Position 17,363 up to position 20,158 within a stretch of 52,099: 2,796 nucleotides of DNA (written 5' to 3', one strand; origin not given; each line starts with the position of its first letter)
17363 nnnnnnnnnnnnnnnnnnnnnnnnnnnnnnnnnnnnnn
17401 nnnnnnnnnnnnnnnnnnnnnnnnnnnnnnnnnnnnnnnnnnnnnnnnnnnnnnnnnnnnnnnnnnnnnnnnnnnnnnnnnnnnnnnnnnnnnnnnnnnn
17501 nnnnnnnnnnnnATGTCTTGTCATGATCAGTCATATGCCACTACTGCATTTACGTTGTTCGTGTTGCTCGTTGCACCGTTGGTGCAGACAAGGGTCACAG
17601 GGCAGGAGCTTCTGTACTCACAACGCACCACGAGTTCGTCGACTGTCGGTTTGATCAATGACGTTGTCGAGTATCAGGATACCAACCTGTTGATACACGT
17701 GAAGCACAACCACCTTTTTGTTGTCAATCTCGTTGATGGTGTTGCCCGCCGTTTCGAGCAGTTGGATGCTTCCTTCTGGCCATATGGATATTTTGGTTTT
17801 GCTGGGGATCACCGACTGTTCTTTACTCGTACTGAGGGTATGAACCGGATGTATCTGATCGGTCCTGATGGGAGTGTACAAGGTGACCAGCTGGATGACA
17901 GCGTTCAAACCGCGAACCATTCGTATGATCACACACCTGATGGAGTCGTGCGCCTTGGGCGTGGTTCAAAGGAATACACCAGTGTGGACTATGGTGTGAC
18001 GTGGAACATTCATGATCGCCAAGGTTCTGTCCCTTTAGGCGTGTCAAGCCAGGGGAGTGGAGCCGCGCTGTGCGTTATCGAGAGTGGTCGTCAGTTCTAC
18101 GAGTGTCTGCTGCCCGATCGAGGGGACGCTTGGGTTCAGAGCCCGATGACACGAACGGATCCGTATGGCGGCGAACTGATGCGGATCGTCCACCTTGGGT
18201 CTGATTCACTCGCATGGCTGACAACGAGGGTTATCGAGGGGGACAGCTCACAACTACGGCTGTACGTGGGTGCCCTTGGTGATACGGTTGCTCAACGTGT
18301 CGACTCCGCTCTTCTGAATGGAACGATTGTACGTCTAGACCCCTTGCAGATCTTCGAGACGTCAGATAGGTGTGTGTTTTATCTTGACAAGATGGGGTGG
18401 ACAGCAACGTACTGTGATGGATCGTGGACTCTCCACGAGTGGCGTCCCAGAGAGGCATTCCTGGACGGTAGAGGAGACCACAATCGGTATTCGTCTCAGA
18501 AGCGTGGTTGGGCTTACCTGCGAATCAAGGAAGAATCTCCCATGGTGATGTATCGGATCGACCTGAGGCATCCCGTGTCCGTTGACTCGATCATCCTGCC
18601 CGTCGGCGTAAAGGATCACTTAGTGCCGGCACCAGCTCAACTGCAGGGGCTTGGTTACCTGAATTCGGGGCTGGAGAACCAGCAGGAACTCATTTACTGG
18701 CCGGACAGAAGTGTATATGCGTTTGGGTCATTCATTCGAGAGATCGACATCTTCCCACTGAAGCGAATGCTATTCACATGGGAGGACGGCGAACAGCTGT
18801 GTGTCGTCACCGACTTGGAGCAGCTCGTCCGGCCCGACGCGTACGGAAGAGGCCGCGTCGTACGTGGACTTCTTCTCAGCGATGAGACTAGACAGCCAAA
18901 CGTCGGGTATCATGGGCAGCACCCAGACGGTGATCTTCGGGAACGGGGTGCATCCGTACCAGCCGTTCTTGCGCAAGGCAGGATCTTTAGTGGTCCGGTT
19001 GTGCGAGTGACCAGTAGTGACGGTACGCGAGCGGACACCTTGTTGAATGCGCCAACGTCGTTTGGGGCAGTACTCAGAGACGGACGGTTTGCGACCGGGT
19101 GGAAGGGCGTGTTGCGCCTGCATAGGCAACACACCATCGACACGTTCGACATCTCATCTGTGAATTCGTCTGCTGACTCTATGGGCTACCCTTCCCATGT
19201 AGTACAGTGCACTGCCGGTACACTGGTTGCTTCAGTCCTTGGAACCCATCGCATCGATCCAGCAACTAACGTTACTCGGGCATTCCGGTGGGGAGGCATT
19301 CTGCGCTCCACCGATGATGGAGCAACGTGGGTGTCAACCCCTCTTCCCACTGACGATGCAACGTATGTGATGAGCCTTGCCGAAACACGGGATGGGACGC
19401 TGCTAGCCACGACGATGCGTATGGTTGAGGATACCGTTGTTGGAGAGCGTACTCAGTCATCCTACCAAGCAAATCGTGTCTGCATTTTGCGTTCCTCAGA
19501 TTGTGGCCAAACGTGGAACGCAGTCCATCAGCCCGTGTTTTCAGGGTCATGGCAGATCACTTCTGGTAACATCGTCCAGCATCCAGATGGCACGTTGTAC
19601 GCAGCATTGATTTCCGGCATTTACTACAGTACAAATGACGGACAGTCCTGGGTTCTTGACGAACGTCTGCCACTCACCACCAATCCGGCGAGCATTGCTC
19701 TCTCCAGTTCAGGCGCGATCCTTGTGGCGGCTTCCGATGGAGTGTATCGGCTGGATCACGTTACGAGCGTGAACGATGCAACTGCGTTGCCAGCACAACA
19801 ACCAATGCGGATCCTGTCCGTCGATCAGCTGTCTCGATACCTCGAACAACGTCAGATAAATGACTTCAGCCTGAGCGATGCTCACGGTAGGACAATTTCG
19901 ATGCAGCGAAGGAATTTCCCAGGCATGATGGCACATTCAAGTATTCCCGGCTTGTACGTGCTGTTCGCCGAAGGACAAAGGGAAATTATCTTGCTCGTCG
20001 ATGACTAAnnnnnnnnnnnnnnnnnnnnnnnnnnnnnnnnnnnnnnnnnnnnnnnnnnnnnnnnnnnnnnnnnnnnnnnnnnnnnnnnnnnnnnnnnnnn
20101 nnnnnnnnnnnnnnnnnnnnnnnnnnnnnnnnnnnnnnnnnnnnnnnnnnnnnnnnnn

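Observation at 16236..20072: Roughly 3.8-kb low-GC island encoding three secreted proteins of unknown function (best candidate for something undescribed)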

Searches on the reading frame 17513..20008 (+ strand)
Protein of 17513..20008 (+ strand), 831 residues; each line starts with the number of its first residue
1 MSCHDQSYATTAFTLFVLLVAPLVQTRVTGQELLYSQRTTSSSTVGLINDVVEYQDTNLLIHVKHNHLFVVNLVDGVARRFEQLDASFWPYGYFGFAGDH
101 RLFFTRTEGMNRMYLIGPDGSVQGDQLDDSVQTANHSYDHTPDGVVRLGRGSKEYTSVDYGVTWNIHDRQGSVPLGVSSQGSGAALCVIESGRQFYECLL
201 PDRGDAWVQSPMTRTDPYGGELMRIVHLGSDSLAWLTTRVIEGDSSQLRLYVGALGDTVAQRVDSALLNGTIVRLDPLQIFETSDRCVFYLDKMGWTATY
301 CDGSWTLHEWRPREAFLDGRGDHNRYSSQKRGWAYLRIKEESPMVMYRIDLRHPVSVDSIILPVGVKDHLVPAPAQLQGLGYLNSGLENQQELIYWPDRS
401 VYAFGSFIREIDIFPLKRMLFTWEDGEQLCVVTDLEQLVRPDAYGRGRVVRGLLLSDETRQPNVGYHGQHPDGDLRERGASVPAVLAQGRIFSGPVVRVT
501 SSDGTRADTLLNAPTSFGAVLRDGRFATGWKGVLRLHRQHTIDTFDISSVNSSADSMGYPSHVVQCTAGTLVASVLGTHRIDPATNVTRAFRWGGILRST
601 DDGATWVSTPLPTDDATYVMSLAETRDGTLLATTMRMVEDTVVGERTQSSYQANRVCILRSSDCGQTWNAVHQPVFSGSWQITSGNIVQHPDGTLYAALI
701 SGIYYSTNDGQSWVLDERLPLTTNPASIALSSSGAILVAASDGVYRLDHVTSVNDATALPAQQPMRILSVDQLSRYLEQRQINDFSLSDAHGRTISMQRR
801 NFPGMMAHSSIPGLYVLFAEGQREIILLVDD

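Call 8: search_protein_families(library=pfam, proteins=[window:17513-20008:+], max_evalue=0.01)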
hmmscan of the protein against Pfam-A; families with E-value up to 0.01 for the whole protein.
window:17513-20008:+ (831 aa): 4 families
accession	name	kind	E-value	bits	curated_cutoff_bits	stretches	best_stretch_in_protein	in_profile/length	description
PF02012.26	BNR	-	0.00028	20.8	27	0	704-713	1-10/12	BNR/Asp-box repeat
PF13088.12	BNR_2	-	0.00031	20.6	31.4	1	555-739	49-226/277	BNR repeat-like domain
PF15902.12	Sortilin-Vps10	-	0.00097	18.5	33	0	596-684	47-125/446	Sortilin, neurotensin receptor 3,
PF13810.12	DUF4185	-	0.0057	16.4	39.5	0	648-684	119-156/309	Domain of unknown function (DUF4185)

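Call 9: search_protein_families(library=ncbifam, proteins=[window:17513-20008:+], max_evalue=0.01)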
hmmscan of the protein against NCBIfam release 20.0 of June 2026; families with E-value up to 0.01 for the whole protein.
window:17513-20008:+ (831 aa): 1 family
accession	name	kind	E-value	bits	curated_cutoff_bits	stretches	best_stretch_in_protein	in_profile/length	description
NF045728.1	glycosyl_F510_1955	equivalog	1e-08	34.8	175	1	595-740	73-195/246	F510_1955 family glycosylhydrolase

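Call 11: find_encoding_contigs(protein=window:17513-20008:+, flank=10000, max_places=10)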
Protein window:17513-20008:+ (831 aa): no gene with exactly this product is on record in the collection.

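Call 12: find_homologous_proteins(query=window:17513-20008:+)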
Query window:17513-20008:+ (831 aa): 1 proteins with E <= 0.001 among 8000 candidates.
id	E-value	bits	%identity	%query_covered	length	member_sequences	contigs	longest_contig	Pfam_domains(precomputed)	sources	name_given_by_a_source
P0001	0.0e+0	1918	100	100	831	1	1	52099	-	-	-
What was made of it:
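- Tried and rejected: Word-indexed homologue search for G3 found only G3 itself (call 12).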

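Call 25: search_protein_representatives(protein=window:17513-20008:+)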
Query: 831 residues. Proteins with E-value up to 0.001 (for the whole library): 1159; up to 1e-10: 99; up to 1e-30: 14. The best 150 are listed.
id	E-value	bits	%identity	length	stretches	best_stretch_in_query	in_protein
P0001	0.0e+00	1917.5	100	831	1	1-831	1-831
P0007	4.7e-134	465.0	38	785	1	54-828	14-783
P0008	2.6e-128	446.0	35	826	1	15-829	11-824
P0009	4.5e-115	402.2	40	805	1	222-827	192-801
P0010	8.1e-76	272.3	31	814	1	59-828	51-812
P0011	1.3e-69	251.8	32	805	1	231-793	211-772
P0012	6.8e-65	236.2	31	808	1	153-801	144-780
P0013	2.9e-60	220.9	29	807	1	134-830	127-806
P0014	2.2e-58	214.7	36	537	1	398-821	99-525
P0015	1.3e-55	205.5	30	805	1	222-828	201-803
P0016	2.1e-46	175.0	33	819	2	400-757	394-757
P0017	2.2e-46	175.0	33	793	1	403-781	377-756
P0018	1.5e-45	172.2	27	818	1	238-765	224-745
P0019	4.3e-32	127.7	32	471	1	17-454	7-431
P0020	5.4e-29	117.5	27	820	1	151-797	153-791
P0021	1.3e-27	112.9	27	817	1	37-776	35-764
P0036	1.8e-16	76.1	27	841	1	267-769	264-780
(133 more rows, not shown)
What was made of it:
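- The family is rare and patchy (about 40 clusters among 1.8 billion representatives, call 25).
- Tried and rejected: The exhaustive HMMER search was needed to find relatives (call 25).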

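Call 26: find_encoding_contigs(protein=P0007, flank=8000, max_places=4)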
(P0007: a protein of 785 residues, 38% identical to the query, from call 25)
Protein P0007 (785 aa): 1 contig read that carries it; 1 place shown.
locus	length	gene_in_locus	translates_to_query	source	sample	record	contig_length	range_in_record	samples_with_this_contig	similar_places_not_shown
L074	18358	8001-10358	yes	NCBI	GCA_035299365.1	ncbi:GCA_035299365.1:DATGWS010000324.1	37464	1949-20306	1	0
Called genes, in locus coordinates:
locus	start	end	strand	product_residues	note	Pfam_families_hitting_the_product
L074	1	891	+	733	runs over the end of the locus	PF18962:Por_Secre_tail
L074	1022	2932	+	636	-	-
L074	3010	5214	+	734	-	PF18962:Por_Secre_tail (weak)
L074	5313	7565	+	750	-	PF18962:Por_Secre_tail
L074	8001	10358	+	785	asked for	-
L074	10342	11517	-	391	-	PF04055:Radical_SAM, PF06969:HemN_C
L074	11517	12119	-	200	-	PF10502:Peptidase_S26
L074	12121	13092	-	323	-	PF10502:Peptidase_S26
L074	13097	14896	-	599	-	PF00009:GTP_EFTU, PF03144:GTP_EFTU_D2, PF00679:EFG_C, PF06421:LepA_C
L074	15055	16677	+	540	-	PF03814:KdpA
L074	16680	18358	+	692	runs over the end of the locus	PF00122:E1-E2_ATPase, PF00702:Hydrolase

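Call 31: find_related_loci(query=A2, collection=metagenome_contigs, flank=6000)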
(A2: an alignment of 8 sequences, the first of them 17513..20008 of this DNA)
Query A2 (831 aa) in metagenome_contigs; peptide patterns used: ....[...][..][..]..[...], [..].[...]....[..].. (x = any residue, [..] = any of these).
287 stretches matched a pattern; 1 encode a relative of the query (tblastn E <= 1e-3); 1 distinct loci.
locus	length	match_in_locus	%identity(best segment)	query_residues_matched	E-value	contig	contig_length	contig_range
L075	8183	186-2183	29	152-830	1e-68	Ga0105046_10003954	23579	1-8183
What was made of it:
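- Tried and rejected: With 8 sequences it gave one locus (call 31).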

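Call 32: find_related_loci(query=A2, collection=viral_contigs, flank=6000)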
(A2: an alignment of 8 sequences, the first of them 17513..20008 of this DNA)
Query A2 (831 aa) in viral_contigs; peptide patterns used: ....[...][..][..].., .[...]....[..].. (x = any residue, [..] = any of these).
53 stretches matched a pattern, but none encodes a relative of the query by tblastn (E <= 1e-3).

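Call 34: find_encoding_contigs(protein=P0009, flank=8000, max_places=3)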
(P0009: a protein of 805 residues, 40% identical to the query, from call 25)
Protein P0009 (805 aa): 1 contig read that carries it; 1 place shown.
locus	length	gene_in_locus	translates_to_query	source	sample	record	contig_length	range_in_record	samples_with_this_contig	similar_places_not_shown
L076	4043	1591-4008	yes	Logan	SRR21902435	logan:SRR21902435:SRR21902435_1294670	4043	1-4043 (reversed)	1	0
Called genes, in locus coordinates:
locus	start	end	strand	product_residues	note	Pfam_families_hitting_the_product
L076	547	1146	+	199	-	-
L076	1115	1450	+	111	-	-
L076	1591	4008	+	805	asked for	-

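Call 35: find_encoding_contigs(protein=P0010, flank=8000, max_places=3)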
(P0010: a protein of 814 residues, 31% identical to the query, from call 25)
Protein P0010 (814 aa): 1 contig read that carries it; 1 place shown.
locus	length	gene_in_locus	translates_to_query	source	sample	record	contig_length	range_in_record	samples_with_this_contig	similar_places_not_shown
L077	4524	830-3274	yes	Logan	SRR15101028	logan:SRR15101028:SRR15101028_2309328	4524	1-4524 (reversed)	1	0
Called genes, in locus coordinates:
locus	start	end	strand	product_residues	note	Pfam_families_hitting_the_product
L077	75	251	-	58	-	-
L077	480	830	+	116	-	PF18962:Por_Secre_tail (weak)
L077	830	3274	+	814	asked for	-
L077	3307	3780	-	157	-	PF04134:DCC1-like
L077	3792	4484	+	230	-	-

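Call 36: find_encoding_contigs(protein=P0012, flank=8000, max_places=3)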
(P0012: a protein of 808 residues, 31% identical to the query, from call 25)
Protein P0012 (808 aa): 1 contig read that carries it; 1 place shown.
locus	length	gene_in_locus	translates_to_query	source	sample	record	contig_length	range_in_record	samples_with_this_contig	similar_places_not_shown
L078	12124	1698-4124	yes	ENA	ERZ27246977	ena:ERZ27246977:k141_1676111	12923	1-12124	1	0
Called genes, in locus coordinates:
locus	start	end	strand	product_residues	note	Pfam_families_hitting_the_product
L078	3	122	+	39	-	?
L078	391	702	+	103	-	PF01527:HTH_Tnp_1, PF13384:HTH_23 (faint), PF13518:HTH_28 (weak)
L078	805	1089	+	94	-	PF13276:HTH_21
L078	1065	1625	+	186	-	PF00665:rve, PF13683:rve_3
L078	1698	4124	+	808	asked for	PF02012:BNR (faint), PF13088:BNR_2 (faint)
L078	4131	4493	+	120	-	-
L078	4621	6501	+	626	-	PF22614:Slo-like_RCK (faint), PF06241:Castor_Poll_mid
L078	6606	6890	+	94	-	PF02604:PhdYeFM_antitox (weak)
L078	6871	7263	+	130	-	PF01850:PIN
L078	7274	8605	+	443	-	PF21377:MurD_N (weak), PF21799:MurD-like_N, PF08245:Mur_ligase_M, PF02875:Mur_ligase_C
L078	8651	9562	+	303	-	PF00005:ABC_tran, PF13304:AAA_21 (weak)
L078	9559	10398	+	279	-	PF12679:ABC2_membrane_2, PF12730:ABC2_membrane_4 (weak), PF10920:DUF2705, PF13346:ABC2_membrane_5 (weak)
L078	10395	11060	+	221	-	-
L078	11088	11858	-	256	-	PF03372:Exo_endo_phos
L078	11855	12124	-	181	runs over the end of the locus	PF00156:Pribosyltran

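Call 41: predict_structure(alignment_id=A1)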
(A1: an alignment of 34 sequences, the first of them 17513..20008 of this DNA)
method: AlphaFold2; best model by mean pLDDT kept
length: 831 residues; sequences in the alignment: 34
mean_pLDDT: 83.5   pTM: 0.82
mean pLDDT of the five models: 83.5, 82.8, 82.5, 82.2, 82.1
residues with pLDDT >= 90: 380; 70-90: 310; 50-70: 97; < 50: 44
segments of 3 or more residues with pLDDT < 50: 1-6, 25-28, 172-178, 317-324, 463-467, 752-762
pLDDT, mean of each block of 10 residues (from residue 1): 46 75 54 92 72 91 91 94 86 84 81 90 87 76 82 86 84 48 74 85 86 71 86 86 74 92 93 92 91 91 92 58 55 77 81 90 77 74 75 92 94 92 94 93 95 78 52 77 90 90 82 92 93 91 88 85 95 95 88 95 94 93 96 94 61 94 97 89 94 95 95 91 92 95 89 40 73 90 86 75 64 82 85 63
secondary structure, 60 per line:
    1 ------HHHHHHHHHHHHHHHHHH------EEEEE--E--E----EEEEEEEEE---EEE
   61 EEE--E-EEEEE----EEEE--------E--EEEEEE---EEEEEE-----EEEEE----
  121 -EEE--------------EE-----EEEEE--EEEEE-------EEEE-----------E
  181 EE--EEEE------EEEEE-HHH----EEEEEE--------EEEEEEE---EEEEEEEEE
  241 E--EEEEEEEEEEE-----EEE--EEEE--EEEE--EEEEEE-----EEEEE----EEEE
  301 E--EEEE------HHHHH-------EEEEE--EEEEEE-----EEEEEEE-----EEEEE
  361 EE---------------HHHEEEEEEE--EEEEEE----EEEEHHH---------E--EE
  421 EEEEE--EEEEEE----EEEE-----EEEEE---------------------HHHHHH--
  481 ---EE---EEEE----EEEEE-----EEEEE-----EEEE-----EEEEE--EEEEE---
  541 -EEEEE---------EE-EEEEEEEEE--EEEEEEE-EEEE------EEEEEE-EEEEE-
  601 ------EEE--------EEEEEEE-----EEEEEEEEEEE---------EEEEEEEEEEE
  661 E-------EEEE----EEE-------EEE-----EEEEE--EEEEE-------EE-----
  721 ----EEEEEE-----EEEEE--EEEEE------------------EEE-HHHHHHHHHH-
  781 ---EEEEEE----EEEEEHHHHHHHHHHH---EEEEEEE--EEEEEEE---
elements in order (helices of 4 or more, strands of 3 or more residues): H7-24 E31-35 E46-54 E58-63 E68-72 E77-80 E92-97 E101-106 E112-116 E122-124 E146-150 E153-157 E165-168 E180-182 E185-188 E195-199 E208-213 E222-228 E232-241 E244-254 E260-262 E265-268 E271-274 E277-282 E288-292 E297-301 E304-307 H314-318 E326-330 E333-338 E344-350 E356-362 E381-387 E390-395 E400-403 E419-425 E428-433 E438-441 E447-451 H473-478 E489-492 E497-501 E507-511 E517-520 E526-530 E533-537 E542-546 E559-567 E570-576 E578-581 E588-593 E595-599 E607-609 E618-624 E630-640 E650-661 E669-672 E677-679 E687-689 E695-699 E702-706 E725-730 E736-740 E743-747 E766-768 H770-779 E784-789 E794-798 H799-809 E813-819 E822-828
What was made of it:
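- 17513..20008 (+): G3: an 831-aa protein made of a signal peptide, two tandem beta-propellers (about 31-750, four Asp-boxes) and a CTD-like domain (about 765-831). AlphaFold2 model with a 34-sequence alignment: pLDDT 83.5, pTM 0.82 (call 41).
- On GH33 sialidase (the NCBI label of relative P0007): The fold is a double propeller (call 41).
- Closest known: T9SS type-A C-terminal sorting domains. Different: The G3 domain is short and is predicted to contain two helices (call 41).
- The modelled G3 C-terminal domain contains two helices, unlike a canonical all-beta CTD (call 41).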

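Call 44: fold_search(model_id=the predicted structure, library=pdb)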
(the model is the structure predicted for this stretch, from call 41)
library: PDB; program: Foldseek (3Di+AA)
matches with E <= 10: 1269; with E <= 0.001: 449
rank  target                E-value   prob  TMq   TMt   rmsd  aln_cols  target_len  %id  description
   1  4a2m_B                2.7e-13  1.00  0.25  0.28  20.8       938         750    9  Structure of the periplasmic domain of the heparin and heparan sulphate sensing hybrid two component system BT4663 in  (released 2012-05-02)
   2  4a2l_D                3.9e-13  1.00  0.21  0.23  24.4       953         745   10  Structure of the periplasmic domain of the heparin and heparan sulphate sensing hybrid two component system BT4663 in  (released 2012-05-02)
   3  4a2l_C                5.7e-13  1.00  0.24  0.26  21.0       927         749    9  Structure of the periplasmic domain of the heparin and heparan sulphate sensing hybrid two component system BT4663 in  (released 2012-05-02)
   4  4a2m_C                6.3e-13  1.00  0.25  0.28  21.1       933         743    9  Structure of the periplasmic domain of the heparin and heparan sulphate sensing hybrid two component system BT4663 in  (released 2012-05-02)
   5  3ott_B                1.3e-12  1.00  0.18  0.20  27.1       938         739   12  Crystal Structure of the extracellular domain of the putative one component system BT4673 from B. thetaiotaomicron (released 2011-08-10)
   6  4a2m_A                1.4e-12  1.00  0.25  0.28  20.6       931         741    9  Structure of the periplasmic domain of the heparin and heparan sulphate sensing hybrid two component system BT4663 in  (released 2012-05-02)
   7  4a2m_D                1.4e-12  1.00  0.25  0.27  20.5       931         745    9  Structure of the periplasmic domain of the heparin and heparan sulphate sensing hybrid two component system BT4663 in  (released 2012-05-02)
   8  3ott_A                2.9e-12  1.00  0.15  0.17  27.6       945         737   10  Crystal Structure of the extracellular domain of the putative one component system BT4673 from B. thetaiotaomicron (released 2011-08-10)
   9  6p2o_A                3.2e-12  1.00  0.26  0.29  15.2       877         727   13  Crystal structure of Streptomyces rapamycinicus GH74 in complex with xyloglucan fragments XLLG and XXXG (released 2019-07-31)
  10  3va6_B                3.2e-12  1.00  0.20  0.21  27.5       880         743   12  Crystal Structure of the extracellular domain of the putative hybrid two component system BT4673 from B. thetaiotaomic (released 2012-06-13)
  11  4a2l_F                3.5e-12  1.00  0.19  0.20  22.0       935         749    9  Structure of the periplasmic domain of the heparin and heparan sulphate sensing hybrid two component system BT4663 in  (released 2012-05-02)
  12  4a2l_A                4.3e-12  1.00  0.20  0.21  22.9       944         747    9  Structure of the periplasmic domain of the heparin and heparan sulphate sensing hybrid two component system BT4663 in  (released 2012-05-02)
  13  2cn3_A                5.7e-12  1.00  0.27  0.30  14.4       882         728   12  Crystal Structures of Clostridium thermocellum Xyloglucanase (released 2006-05-22)
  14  2cn2_A                6.0e-12  1.00  0.25  0.28  15.0       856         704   12  Crystal Structures of Clostridium thermocellum Xyloglucanase (released 2006-05-22)
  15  4a2l_E                6.9e-12  1.00  0.20  0.22  23.8       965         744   10  Structure of the periplasmic domain of the heparin and heparan sulphate sensing hybrid two component system BT4663 in  (released 2012-05-02)
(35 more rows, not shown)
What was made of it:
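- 17513..20008 (+): Foldseek top hits are the BT4663, BT4673 and BT3049 double propellers and GH74 enzymes (call 44).
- Foldseek aligns the whole model to GH74 tandem propellers at E about 1e-12 (call 44).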
